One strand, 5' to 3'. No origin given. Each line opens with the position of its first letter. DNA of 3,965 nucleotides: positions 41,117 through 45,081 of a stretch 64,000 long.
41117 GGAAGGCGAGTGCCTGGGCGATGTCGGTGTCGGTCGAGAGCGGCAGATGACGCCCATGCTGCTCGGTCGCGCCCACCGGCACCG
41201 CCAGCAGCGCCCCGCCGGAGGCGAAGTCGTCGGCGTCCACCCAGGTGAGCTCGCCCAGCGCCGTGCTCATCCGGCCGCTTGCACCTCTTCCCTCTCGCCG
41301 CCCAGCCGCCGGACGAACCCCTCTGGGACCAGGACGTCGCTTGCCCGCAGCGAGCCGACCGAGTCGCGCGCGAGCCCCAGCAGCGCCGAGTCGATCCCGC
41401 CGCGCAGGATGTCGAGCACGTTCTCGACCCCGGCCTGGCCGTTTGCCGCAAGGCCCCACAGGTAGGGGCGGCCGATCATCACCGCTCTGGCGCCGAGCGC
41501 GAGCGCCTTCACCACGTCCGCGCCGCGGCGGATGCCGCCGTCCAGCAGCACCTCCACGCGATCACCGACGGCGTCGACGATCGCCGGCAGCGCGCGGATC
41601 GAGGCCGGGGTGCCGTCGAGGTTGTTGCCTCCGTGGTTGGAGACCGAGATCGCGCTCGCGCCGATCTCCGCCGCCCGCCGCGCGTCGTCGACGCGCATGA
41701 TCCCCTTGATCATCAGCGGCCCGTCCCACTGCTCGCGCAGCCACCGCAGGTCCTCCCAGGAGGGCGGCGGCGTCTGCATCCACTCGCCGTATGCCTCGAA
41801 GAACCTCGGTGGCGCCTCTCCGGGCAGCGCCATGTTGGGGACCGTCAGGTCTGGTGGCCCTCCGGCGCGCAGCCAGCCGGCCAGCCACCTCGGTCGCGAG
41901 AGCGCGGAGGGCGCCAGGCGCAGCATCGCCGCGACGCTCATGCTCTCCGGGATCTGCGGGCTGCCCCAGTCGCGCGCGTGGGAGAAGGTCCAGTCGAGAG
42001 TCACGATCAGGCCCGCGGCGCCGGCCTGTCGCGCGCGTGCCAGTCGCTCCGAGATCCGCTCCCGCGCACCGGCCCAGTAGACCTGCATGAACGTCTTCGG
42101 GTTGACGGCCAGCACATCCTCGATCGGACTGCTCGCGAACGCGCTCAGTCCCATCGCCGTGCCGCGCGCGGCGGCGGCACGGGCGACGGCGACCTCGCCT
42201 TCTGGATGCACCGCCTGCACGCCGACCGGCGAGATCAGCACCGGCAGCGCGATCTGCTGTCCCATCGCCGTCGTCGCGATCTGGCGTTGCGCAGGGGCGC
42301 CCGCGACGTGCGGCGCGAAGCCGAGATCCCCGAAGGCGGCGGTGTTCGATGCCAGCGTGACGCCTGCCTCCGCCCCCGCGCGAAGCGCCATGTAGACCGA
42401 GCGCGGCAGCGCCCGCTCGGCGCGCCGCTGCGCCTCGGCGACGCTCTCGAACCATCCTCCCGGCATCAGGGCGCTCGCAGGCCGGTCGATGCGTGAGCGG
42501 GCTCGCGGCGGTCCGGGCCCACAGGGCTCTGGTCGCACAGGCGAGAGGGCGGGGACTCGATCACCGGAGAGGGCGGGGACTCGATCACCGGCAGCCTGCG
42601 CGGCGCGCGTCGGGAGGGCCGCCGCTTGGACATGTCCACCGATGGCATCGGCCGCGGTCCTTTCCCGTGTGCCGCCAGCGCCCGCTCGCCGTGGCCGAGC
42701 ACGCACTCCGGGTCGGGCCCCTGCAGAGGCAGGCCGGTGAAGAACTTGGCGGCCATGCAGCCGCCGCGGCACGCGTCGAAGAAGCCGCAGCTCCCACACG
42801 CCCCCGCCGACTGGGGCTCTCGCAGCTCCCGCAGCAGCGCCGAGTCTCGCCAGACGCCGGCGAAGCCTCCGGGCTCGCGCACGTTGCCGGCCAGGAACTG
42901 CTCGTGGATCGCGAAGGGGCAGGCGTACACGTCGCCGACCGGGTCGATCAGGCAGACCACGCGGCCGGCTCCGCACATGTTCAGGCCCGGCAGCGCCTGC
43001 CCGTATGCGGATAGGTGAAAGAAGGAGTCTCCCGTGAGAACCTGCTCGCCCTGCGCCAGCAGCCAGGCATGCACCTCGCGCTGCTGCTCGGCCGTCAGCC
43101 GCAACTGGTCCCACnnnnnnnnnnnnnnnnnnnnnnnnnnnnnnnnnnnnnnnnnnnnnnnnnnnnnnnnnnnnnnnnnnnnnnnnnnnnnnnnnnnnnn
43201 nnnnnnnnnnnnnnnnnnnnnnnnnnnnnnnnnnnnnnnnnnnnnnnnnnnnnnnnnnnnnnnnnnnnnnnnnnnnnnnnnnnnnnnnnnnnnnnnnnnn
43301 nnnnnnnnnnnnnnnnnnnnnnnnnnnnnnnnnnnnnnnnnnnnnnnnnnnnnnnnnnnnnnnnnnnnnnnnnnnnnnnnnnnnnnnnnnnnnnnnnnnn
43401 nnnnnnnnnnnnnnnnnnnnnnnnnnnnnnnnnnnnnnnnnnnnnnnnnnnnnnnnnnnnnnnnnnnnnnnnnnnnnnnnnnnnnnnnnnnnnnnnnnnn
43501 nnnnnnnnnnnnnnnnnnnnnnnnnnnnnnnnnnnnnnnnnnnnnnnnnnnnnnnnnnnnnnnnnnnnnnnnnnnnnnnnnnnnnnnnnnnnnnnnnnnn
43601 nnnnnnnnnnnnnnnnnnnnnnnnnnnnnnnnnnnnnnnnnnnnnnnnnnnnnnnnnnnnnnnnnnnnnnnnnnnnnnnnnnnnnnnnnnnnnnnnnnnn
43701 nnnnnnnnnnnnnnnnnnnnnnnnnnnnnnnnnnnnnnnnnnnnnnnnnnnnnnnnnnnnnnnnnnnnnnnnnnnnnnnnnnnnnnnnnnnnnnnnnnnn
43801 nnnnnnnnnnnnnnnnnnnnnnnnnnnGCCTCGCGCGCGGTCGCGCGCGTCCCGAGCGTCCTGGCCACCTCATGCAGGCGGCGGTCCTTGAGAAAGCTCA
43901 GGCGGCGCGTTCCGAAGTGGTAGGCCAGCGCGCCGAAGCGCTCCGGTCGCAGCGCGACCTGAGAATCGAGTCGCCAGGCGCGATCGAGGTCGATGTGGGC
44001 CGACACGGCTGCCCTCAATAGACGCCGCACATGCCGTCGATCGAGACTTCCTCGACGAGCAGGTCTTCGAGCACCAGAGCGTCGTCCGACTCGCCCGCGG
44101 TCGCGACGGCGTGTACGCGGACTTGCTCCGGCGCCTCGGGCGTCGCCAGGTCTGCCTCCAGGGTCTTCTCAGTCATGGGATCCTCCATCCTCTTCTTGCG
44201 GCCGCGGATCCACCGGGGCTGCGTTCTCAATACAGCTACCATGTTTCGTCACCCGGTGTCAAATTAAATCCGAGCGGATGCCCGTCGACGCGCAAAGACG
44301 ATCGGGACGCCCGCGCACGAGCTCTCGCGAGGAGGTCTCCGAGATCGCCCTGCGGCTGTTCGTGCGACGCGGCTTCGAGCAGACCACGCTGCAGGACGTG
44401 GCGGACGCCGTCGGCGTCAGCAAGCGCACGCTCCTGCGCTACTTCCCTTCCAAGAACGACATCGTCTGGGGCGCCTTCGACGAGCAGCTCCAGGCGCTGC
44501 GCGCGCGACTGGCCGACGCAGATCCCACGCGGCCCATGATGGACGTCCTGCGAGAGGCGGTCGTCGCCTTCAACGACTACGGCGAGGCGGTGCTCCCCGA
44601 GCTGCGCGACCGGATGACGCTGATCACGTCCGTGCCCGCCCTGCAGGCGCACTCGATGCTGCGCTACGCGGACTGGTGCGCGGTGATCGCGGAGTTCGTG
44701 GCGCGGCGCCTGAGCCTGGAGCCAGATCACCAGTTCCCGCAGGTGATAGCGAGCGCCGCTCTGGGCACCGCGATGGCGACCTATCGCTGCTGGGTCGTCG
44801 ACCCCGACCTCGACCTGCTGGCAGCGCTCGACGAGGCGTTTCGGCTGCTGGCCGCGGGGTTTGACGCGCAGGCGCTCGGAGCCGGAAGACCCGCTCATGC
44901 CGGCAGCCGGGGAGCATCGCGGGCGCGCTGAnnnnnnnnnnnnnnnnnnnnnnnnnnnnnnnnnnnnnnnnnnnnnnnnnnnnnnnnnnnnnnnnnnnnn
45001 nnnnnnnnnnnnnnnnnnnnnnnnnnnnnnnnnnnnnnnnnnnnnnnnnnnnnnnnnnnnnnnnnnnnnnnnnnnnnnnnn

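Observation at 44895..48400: Reductive-dehalogenase-like cobalamin/Fe-S protein coupled to an OYE/FadH enzyme, abutting the mycofactocin cluster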

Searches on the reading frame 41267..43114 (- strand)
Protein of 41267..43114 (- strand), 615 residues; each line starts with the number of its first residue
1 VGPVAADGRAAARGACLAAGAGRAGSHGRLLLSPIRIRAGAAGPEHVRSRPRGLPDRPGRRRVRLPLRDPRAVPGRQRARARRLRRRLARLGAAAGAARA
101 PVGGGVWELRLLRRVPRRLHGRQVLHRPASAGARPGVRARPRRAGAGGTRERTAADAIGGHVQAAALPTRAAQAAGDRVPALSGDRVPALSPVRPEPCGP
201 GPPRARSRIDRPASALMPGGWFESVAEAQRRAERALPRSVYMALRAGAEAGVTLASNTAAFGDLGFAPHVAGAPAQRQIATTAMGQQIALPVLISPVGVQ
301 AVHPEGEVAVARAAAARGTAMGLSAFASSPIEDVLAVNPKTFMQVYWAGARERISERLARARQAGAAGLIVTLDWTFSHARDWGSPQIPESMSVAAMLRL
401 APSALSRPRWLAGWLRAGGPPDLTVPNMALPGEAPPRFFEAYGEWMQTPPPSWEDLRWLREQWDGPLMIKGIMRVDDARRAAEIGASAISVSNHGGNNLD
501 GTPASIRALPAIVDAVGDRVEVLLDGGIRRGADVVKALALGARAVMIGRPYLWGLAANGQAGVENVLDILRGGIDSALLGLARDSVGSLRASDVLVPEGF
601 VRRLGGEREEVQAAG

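Call 7: search_protein_families(library=pfam, proteins=[window:41267-43114:-], max_evalue=0.01)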
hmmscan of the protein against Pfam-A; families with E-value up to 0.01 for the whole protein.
window:41267-43114:- (615 aa): 6 families
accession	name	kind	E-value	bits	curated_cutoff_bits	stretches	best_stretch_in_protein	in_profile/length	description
PF01070.24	FMN_dh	-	3.2e-106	355.7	24.9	1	232-591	1-345/350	FMN-dependent dehydrogenase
PF00478.31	IMPDH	-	2.1e-06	27.4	25.6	1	518-549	206-237/345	IMP dehydrogenase / GMP reductase domain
PF01645.23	Glu_synthase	-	5.6e-06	26.2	20.4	1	514-552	270-308/369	Conserved region in glutamate synthase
PF03060.21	NMO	-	0.0005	20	28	1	467-552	138-226/331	Nitronate monooxygenase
PF05690.20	ThiG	-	0.0024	17.7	23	0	478-547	137-203/247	Thiazole biosynthesis protein ThiG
PF00977.27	His_biosynth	-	0.0069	16.3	23.6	0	500-549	56-103/228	Histidine biosynthesis protein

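Call 8: search_protein_families(library=ncbifam, proteins=[window:41267-43114:-], max_evalue=0.01)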
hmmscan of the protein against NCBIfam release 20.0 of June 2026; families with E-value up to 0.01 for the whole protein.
window:41267-43114:- (615 aa): 12 families
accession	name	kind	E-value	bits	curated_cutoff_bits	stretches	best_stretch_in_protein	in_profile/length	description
TIGR03966.1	actino_HemFlav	equivalog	7.6e-200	663.5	470.85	1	221-602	4-385/385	pre-mycofactocin synthase MftD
NF008398.0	PRK11197.1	subfamily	1.8e-73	247.5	376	1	227-586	8-367/381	L-lactate dehydrogenase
NF033901.1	L_lactate_LldD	exception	4.5e-66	223.4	550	1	229-580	10-361/377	FMN-dependent L-lactate dehydrogenase LldD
TIGR02708.1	L_lactate_ox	equivalog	1.3e-41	142.9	645.5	2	461-573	225-337/367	L-lactate oxidase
TIGR02151.1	IPP_isom_2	equivalog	4.4e-08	32.4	281.3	1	516-596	256-336/338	type 2 isopentenyl-diphosphate Delta-isomerase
TIGR01302.1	IMP_dehydrog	equivalog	2.7e-06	26.5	481.5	1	518-549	326-357/450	IMP dehydrogenase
TIGR01304.1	IMP_DH_rel_2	equivalog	9.6e-06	25.1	342.1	1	516-559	250-294/365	GuaB3 family IMP dehydrogenase-related protein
NF003302.0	PRK04302.1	subfamily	1.9e-05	24.5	132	1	503-547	157-201/223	triose-phosphate isomerase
TIGR03151.1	enACPred_II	equivalog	0.0001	21.7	453.1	1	473-554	117-196/307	enoyl-[acyl-carrier-protein] reductase FabK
NF005311.0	PRK06843.1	equivalog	0.00057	18.9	779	1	520-549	257-286/404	inosine 5-monophosphate dehydrogenase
NF003966.0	PRK05458.1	equivalog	0.0092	15.3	344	0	519-549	202-232/327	GMP reductase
NF005869.0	PRK07807.1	equivalog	0.0099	14.9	549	0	521-551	332-362/479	GuaB1 family IMP dehydrogenase-related protein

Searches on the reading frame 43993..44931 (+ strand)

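Call 7: search_protein_families(library=pfam, proteins=[window:43993-44931:+], max_evalue=0.01)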
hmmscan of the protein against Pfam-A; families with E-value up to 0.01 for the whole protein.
window:43993-44931:+ (312 aa): 3 families
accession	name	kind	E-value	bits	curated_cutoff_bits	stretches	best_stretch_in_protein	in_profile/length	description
PF17754.6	TetR_C_14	-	3.6e-37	127.1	22.7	1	181-290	2-111/112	MftR C-terminal domain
PF00440.29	TetR_N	-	3.1e-14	52.9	24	1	119-158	5-44/47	Bacterial regulatory proteins, tetR family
PF02796.21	HTH_7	-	0.00036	21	23.8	1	105-153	1-44/45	Helix-turn-helix domain of resolvase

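Call 8: search_protein_families(library=ncbifam, proteins=[window:43993-44931:+], max_evalue=0.01)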
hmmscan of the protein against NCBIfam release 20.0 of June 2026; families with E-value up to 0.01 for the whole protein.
window:43993-44931:+ (312 aa): 17 families
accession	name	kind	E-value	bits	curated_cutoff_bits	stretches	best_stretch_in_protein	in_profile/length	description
TIGR03968.1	mycofact_TetR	equivalog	7.2e-72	241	224.9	1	103-290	2-189/190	mycofactocin system transcriptional regulator MftR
TIGR03613.1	RutR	equivalog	8.7e-09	35.5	368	1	109-198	7-100/202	pyrimidine utilization regulatory protein R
NF053731.1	TransRegFasRMycb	equivalog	2.8e-08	33.8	330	1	102-203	3-105/199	HTH-type transcriptional activator FasR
NF011584.0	PRK15008.1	equivalog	1.6e-07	31.4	230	1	107-199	15-111/212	HTH-type transcriptional regulator RutR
NF050111.1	TransRegSACE7040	equivalog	1.4e-06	28.3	250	1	112-177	3-72/186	SACE_7040 family transcriptional regulator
NF007949.0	PRK10668.1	equivalog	2.8e-06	27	271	1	109-191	10-94/216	multidrug efflux transporter transcriptional repressor AcrR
NF007430.0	PRK09975.1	equivalog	3e-06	26.5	274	1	110-192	11-95/220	acrEF/envCD operon transcriptional regulator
NF051852.1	efflux_TF_MtrR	exception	1.5e-05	24.9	280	1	111-191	11-93/205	multidrug efflux system transcriptional repressor MtrR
NF040929.1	quorum_TF_HapR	equivalog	1.5e-05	24.8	350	1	111-161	16-66/200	LuxR/HapR/OpaR family quorum-sensing transcriptional regulator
NF041196.1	ScbR_bind_reg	equivalog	2.2e-05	24.7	150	1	112-179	8-75/191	ScbR family autoregulator-binding transcription factor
TIGR03384.1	betaine_BetI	equivalog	3.6e-05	23.5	201.3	1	111-174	9-72/189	choline-binding transcriptional repressor BetI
NF033703.1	transcr_KstR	equivalog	3.6e-05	23.4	280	1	112-176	9-73/185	cholesterol catabolism transcriptional regulator KstR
NF008647.0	PRK11640.1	equivalog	0.00013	22.2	267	1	112-163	3-54/191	transcriptional regulator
NF047866.1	TF_DicD_YjdC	equivalog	0.00024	21.3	240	1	112-168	3-62/191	division control transcriptional repressor DicD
NF037937.1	septum_RefZ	equivalog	0.00051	20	180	1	112-174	1-67/195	forespore capture DNA-binding protein RefZ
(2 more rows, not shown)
